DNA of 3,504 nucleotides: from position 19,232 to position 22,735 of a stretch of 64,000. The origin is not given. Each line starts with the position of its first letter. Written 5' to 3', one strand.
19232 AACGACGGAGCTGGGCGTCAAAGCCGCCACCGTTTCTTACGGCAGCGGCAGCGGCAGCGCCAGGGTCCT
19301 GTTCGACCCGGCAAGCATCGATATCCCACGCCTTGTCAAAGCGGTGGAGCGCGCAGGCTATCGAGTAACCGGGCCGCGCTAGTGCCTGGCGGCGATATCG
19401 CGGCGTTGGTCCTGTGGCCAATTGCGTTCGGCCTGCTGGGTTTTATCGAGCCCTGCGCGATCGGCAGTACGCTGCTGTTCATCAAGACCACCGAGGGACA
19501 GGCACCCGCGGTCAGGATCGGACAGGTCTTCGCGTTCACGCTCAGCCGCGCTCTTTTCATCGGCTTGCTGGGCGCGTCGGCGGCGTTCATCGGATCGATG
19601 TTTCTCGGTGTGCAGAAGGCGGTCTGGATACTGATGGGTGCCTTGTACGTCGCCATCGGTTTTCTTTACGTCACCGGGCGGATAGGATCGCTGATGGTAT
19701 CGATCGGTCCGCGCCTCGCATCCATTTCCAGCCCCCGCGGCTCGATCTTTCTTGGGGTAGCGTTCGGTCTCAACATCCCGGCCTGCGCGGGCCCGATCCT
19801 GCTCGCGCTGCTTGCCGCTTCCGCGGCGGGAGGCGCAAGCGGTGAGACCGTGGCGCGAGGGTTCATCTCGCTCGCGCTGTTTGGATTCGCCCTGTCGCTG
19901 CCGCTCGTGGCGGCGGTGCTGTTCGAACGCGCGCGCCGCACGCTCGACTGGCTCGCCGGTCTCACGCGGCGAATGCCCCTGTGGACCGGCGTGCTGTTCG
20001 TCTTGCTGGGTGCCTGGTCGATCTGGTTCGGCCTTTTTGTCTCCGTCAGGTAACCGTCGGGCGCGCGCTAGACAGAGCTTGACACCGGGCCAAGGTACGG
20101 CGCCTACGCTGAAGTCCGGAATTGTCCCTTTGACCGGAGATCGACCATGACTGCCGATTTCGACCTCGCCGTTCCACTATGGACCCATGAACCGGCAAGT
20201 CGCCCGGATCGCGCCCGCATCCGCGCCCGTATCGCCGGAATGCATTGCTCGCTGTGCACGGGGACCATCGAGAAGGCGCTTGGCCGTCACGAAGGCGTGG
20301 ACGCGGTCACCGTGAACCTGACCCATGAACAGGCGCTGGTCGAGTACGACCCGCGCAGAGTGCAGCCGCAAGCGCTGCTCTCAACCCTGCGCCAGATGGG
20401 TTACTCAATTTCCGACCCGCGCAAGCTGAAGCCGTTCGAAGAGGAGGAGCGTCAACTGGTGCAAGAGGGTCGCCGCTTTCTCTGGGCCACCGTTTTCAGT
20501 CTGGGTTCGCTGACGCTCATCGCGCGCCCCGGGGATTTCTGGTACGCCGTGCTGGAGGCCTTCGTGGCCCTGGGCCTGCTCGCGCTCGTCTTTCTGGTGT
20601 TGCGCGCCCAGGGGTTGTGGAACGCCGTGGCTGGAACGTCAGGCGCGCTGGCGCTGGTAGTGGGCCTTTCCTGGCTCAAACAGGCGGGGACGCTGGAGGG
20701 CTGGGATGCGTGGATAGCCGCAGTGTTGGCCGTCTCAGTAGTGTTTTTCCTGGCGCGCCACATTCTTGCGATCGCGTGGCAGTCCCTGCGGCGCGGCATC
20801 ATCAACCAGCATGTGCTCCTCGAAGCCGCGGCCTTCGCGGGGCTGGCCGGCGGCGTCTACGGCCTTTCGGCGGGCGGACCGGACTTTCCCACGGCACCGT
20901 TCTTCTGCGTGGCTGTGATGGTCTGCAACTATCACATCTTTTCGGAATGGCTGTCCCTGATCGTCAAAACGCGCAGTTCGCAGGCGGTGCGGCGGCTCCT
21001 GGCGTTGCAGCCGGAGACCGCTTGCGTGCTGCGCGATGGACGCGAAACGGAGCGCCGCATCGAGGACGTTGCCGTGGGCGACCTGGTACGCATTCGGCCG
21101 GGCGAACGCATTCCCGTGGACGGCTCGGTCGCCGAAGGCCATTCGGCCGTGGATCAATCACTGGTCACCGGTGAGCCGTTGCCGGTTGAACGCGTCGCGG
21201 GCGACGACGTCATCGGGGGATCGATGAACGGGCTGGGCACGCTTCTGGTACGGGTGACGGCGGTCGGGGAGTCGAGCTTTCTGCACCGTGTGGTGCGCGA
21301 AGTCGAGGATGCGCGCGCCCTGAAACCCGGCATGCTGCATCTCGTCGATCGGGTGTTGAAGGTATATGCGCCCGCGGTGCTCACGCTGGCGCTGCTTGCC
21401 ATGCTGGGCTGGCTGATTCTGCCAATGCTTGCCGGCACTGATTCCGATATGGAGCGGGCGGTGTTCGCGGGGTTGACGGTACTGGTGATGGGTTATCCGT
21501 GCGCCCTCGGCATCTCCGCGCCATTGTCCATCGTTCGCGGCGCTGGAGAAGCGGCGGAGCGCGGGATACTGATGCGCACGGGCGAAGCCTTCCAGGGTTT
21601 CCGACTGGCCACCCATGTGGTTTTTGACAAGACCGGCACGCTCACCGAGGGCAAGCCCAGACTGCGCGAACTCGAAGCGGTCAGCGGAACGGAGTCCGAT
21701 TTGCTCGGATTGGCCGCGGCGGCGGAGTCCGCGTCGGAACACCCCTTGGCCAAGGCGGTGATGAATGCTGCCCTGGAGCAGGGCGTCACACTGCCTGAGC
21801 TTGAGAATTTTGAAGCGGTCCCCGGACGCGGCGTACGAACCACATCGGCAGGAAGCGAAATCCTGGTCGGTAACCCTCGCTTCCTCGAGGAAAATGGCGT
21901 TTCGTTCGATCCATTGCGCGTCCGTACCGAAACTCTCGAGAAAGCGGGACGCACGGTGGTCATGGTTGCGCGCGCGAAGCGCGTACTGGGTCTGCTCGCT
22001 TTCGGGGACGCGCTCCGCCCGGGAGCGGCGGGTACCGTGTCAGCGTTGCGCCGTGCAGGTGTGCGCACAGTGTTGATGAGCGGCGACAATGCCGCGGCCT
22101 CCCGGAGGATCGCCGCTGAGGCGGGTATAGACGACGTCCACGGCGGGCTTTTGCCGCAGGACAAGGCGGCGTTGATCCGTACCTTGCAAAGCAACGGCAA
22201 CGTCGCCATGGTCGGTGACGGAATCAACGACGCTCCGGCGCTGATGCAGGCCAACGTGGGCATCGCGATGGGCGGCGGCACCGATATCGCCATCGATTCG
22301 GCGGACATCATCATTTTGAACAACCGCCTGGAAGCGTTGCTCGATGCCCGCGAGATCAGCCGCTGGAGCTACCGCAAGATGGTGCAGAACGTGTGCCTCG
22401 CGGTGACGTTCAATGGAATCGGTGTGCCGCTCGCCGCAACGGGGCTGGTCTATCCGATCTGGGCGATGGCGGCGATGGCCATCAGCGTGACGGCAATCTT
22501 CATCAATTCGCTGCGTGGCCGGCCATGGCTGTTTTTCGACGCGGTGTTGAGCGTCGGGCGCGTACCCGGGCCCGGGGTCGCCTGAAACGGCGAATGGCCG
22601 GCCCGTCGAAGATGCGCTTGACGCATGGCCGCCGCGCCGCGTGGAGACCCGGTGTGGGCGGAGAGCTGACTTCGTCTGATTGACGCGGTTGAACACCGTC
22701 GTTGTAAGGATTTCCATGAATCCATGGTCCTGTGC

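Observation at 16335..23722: Extended mer-type regulon: merTPA plus MerR-HMA, CcdA-like protein, atypical P1B ATPase and CxxC DUF3179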

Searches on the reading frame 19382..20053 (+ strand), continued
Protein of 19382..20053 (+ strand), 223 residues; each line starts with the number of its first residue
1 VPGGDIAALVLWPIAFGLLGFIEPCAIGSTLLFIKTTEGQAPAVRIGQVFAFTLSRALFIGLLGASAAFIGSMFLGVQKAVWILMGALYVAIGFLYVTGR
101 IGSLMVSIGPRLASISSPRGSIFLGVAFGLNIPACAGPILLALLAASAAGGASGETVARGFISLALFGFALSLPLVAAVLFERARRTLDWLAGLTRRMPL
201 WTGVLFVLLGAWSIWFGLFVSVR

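Call 55: search_solved_structures(query=A1, max_evalue=10, show_alignments=1)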
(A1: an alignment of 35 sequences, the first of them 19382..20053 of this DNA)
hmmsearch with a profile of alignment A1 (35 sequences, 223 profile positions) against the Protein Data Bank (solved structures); distinct sequences matched with E-value up to 10: 1.
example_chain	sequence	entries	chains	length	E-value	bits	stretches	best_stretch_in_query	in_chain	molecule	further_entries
5vkv_A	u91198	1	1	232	0.0046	19.8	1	16-212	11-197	Cytochrome c-type biogenesis protein CcdA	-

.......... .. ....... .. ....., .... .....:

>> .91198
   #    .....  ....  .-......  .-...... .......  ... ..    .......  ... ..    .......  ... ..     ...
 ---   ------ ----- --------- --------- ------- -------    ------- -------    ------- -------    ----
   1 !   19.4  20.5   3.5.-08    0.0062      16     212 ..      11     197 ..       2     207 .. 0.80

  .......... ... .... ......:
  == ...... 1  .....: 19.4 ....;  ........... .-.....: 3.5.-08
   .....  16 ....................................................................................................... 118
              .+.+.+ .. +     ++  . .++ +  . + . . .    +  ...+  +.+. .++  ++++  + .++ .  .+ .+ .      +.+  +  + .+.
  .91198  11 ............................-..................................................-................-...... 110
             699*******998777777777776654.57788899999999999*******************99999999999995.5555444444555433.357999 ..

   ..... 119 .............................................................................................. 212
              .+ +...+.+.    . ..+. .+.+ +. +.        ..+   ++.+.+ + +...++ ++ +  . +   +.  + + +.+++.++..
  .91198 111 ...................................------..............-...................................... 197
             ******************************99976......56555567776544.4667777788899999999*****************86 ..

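Call 60: predict_structure(alignment_id=A1)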
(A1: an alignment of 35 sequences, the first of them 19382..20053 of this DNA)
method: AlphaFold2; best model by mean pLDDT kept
length: 223 residues; sequences in the alignment: 35
mean_pLDDT: 83.2   pTM: 0.77
mean pLDDT of the five models: 83.2, 75.6, 68.1, 67.5, 64.8
residues with pLDDT >= 90: 32; 70-90: 180; 50-70: 10; < 50: 1
segments of 3 or more residues with pLDDT < 50: none
pLDDT, mean of each block of 10 residues (from residue 1): 70 86 80 84 89 91 86 78 88 89 77 77 83 70 80 81 91 89 88 84 89 86 67
secondary structure, 60 per line:
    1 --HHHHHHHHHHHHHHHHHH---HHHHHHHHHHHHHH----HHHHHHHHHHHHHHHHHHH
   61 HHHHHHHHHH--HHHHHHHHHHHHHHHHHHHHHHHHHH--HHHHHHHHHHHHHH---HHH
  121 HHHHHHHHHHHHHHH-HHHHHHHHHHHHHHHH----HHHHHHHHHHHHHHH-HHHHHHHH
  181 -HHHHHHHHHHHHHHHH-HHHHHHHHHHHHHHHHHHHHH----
elements in order: H3-20 H24-37 H42-70 H73-98 H101-114 H118-135 H137-152 H157-171 H173-180 H182-197 H199-219

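Call 64: fold_search(model_id=the predicted structure, library=pdb)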
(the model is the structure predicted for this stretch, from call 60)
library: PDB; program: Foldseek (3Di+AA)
matches with E <= 10: 384; with E <= 0.001: 0
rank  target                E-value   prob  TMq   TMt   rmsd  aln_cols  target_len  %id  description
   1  6yu5_B                1.0e-01  0.21  0.18  0.11  21.1       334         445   17  Crystal structure of MhsT in complex with L-valine (released 2020-07-15)
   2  7z6n_A                1.3e-01  0.15  0.16  0.13  19.7       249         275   16  Crystal structure of Zn2+-transporter BbZIP in a metal-stripped state (released 2022-08-10)
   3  5tsa                  1.5e-01  0.25  0.20  0.19  18.8       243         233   16  Crystal structure of the Zrt-/Irt-like protein from Bordetella bronchiseptica with bound Zn2+ (released 2017-09-20)
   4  8b70_A                2.0e-01  0.21  0.20  0.10  19.8       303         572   16  KimA from B. subtilis with nucleotide second-messenger c-di-AMP bound (released 2023-01-18)
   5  7qoa_B                2.1e-01  0.12  0.15  0.10  20.5       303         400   14  Structure of CodB, a cytosine transporter in an outward-facing conformation (released 2022-07-13)
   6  7qji_A                2.3e-01  0.16  0.17  0.11  21.1       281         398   15  X-Ray Structure of apo-EleNRMT in complex with two Nanobodies at 4.1A (released 2022-02-02)
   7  7qia_A                2.3e-01  0.16  0.17  0.11  21.1       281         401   15  Structure of apo-EleNRMT in complex with two nanobodies at 3.5A (released 2021-12-29)
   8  5vkv_MODEL_1_A        2.4e-01  0.89  0.43  0.43   7.3       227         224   23  Solution NMR structure of the membrane electron transporter CcdA (released 2018-01-31)
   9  6pgi                  2.5e-01  0.21  0.20  0.20  18.8       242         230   15  Asymmetric functions of a binuclear metal cluster within the transport pathway of the ZIP transition metal transporters (released 2019-12-11)
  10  7qoa_A                2.5e-01  0.21  0.20  0.13  21.7       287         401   14  Structure of CodB, a cytosine transporter in an outward-facing conformation (released 2022-07-13)
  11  5tsb                  2.6e-01  0.20  0.20  0.20  19.0       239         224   15  Crystal structure of the Zrt-/Irt-like protein from Bordetella bronchiseptica with bound Cd2+ (released 2017-09-20)
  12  5hxc                  3.5e-01  0.15  0.19  0.16  18.1       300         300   17  Structural mechanisms of extracellular ion exchange and induced binding-site occlusion in the sodium-calcium exchanger N (released 2016-05-11)
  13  5y50                  3.9e-01  0.30  0.23  0.15  11.8       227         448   15  Crystal structure of eukaryotic MATE transporter AtDTX14 (released 2017-12-06)
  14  8kdg_B                4.1e-01  0.09  0.16  0.10  20.2       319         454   14  Structure of LAT1-CD98hc-Fab170 in complex with BCH, consensus map (released 2025-02-12)
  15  8j1m                  5.3e-01  0.12  0.18  0.16  17.3       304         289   16  Crystal structure of a crosslinked variant of BbZIP (released 2024-11-13)
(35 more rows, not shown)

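Call 87: search_protein_representatives(alignment_id=A1)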
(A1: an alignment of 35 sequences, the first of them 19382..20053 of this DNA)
Query: 35 sequences, 223 profile positions. Proteins with E-value up to 0.001 (for the whole library): 583; up to 1e-10: 251; up to 1e-30: 64. The best 150 are listed.
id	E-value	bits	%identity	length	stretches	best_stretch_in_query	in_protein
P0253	2.5e-83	295.4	-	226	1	1-221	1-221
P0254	4.1e-73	262.0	-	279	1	4-218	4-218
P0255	6.2e-70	251.6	-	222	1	7-221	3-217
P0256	3.2e-66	239.5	-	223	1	8-222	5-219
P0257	1.2e-62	227.8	-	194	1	74-222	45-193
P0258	1.1e-61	224.6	-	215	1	5-221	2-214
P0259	2.7e-60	220.1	-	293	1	8-218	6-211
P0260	1.4e-56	208.0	-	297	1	1-214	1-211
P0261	6.4e-56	205.8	-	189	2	4-142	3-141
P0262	9.3e-56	205.3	-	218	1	7-218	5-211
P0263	2.8e-54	200.4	-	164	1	1-143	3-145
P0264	1.8e-53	197.7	-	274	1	1-168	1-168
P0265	2.7e-53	197.2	-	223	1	10-220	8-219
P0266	2.1e-49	184.5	-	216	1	9-218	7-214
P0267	3.2e-49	183.9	-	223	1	10-220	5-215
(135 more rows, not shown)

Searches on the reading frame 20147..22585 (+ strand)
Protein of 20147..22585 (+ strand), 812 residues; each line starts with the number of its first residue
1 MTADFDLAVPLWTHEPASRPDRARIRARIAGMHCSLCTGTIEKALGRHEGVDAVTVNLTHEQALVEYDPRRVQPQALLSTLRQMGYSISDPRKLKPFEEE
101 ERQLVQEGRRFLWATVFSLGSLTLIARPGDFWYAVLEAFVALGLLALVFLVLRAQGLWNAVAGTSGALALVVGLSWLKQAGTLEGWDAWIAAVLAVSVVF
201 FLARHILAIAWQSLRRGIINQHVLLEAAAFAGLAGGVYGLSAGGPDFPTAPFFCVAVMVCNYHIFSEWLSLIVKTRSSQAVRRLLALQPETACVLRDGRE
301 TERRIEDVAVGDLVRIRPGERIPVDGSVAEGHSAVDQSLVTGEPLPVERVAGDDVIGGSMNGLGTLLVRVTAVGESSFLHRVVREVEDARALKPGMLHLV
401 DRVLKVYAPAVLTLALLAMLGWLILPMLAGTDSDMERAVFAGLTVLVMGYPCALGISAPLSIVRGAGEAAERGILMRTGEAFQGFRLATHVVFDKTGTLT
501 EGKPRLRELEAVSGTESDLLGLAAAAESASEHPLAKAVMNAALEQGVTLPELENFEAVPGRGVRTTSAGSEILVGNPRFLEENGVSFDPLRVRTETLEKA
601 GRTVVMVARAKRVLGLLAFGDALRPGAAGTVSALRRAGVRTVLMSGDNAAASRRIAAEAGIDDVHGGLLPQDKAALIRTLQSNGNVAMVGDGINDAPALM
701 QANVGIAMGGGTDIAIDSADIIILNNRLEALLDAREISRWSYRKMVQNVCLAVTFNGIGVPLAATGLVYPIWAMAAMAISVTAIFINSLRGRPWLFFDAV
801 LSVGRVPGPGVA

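Call 8: search_protein_families(library=pfam, proteins=[window:20147-22585:+])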
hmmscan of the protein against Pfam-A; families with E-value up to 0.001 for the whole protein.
window:20147-22585:+ (812 aa): 4 families
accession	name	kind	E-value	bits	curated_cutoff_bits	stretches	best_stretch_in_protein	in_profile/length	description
PF00122.25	E1-E2_ATPase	-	4.6e-49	166.8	28.1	1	287-472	2-181/181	E1-E2 ATPase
PF00702.32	Hydrolase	-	9.8e-38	130.9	26.4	1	490-702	3-190/191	haloacid dehalogenase-like hydrolase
PF00403.32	HMA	-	1.6e-14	54.4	24.8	1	28-86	3-61/62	Heavy-metal-associated domain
PF08282.18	Hydrolase_3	-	8e-05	22.9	20.9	1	683-731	203-251/255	haloacid dehalogenase-like hydrolase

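Call 9: search_protein_families(library=ncbifam, proteins=[window:20147-22585:+])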
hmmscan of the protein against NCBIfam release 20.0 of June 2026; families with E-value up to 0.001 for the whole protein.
window:20147-22585:+ (812 aa): 31 families (the best 25 are shown)
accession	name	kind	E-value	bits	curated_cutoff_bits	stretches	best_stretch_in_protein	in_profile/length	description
TIGR01525.1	ATPase-IB_hvy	subfamily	4.6e-164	547.3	346.25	1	242-790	22-559/560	heavy metal translocating P-type ATPase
NF007952.0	PRK10671.1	equivalog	1e-134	450.6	1316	2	182-787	216-827/838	copper-exporting P-type ATPase CopA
TIGR01511.1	ATPase-IB1_Cu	subfamily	3.3e-134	448.7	397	1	205-790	4-540/542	copper-translocating P-type ATPase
NF008262.1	PRK11033.1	equivalog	3.5e-120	402.6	1005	2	256-783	198-722/731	zinc/cadmium/mercury/lead-transporting ATPase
TIGR01512.1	ATPase-IB2_Cd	subfamily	1.1e-109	367.5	313.5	2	256-578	21-305/494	cadmium family heavy metal-translocating P-type ATPase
NF033775.1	P_type_ZntA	exception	1.2e-108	364.4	1240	2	256-789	203-729/732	Zn(II)/Cd(II)/Pb(II) translocating P-type ATPase ZntA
TIGR01494.1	ATPase_P-type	subfamily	9e-76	255.2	62.3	1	263-780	6-477/478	HAD-IC family P-type ATPase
TIGR01497.1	kdpB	equivalog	1.3e-47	162.3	527.9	1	297-737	113-562/675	potassium-transporting ATPase subunit KdpB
TIGR01647.1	ATPase-IIIA_H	equivalog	2.5e-46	158.3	615.5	2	267-663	69-483/755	plasma-membrane proton-efflux P-type ATPase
NF010609.0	PRK14010.1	equivalog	3.8e-43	147.7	1323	1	291-777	106-592/673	K(+)-transporting ATPase subunit B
TIGR01517.1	ATPase-IIB_Ca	equivalog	1.8e-39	135.6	507.05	2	292-501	158-373/882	calcium-translocating P-type ATPase, PMCA-type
TIGR01524.1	ATPase-IIIB_Mg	equivalog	2.6e-31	108.3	610.75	2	667-752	585-671/867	magnesium-translocating P-type ATPase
NF011702.0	PRK15122.1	subfamily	1.3e-29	102.8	975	2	667-733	624-691/907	magnesium-translocating P-type ATPase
TIGR01116.1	ATPase-IIA1_Ca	equivalog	2.4e-26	92.1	703.4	2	612-749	456-609/799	calcium-translocating P-type ATPase, SERCA-type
TIGR01657.1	P-ATPase-V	hypoth_equivalog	4.7e-25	87.3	618.25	2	256-517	196-477/1055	ATP13A2 family polyamine export P-type ATPase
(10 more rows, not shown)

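Call 56: search_solved_structures(query=window:20147-22585:+, max_evalue=1e-30)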
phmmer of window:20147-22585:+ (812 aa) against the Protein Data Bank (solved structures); distinct sequences matched with E-value up to 1e-30: 24.
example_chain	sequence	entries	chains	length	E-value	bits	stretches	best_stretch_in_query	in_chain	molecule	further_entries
3j09_A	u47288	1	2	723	6.4e-134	451.3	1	187-789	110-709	copper-exporting P-type ATPase A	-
3j08_A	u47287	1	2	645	3.7e-123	415.8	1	187-789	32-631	copper-exporting P-type ATPase A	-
7r0g_A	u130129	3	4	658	3.9e-123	415.7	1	187-789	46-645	Putative copper-exporting P-type ATPase A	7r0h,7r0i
7xuk_A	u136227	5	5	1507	5.5e-123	415.2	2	206-569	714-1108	Copper-transporting ATPase 2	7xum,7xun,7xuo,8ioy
7si3_A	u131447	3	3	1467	9.4e-118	397.9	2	201-583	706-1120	P-type Cu(+) transporter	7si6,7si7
3rfu_A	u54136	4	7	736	5e-116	392.2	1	156-790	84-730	Copper efflux ATPase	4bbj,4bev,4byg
8q73_A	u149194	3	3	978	2.2e-115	390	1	195-786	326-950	Copper-transporting ATPase HMA4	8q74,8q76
8q75_A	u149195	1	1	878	1.3e-111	377.6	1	195-786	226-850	Copper-transporting ATPase HMA4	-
4umv_A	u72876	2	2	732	6.9e-96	325.6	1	256-790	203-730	ZINC-TRANSPORTING ATPASE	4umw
7qbz_A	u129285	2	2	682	2.2e-75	257.8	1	275-767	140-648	Cadmium translocating P-type ATPase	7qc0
3a1c_A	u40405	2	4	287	5.9e-60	206.7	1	465-744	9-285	Probable copper-exporting P-type ATPase A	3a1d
3a1e_A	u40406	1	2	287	8.9e-59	202.8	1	465-744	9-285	Probable copper-exporting P-type ATPase A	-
3sky_A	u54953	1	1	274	3.7e-58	200.8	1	476-745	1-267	Copper-exporting P-type ATPase B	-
3skx_A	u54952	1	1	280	9.6e-58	199.4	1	476-744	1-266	Copper-exporting P-type ATPase B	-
2b8e_A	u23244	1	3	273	2.6e-57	198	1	480-744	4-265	cation-transporting ATPase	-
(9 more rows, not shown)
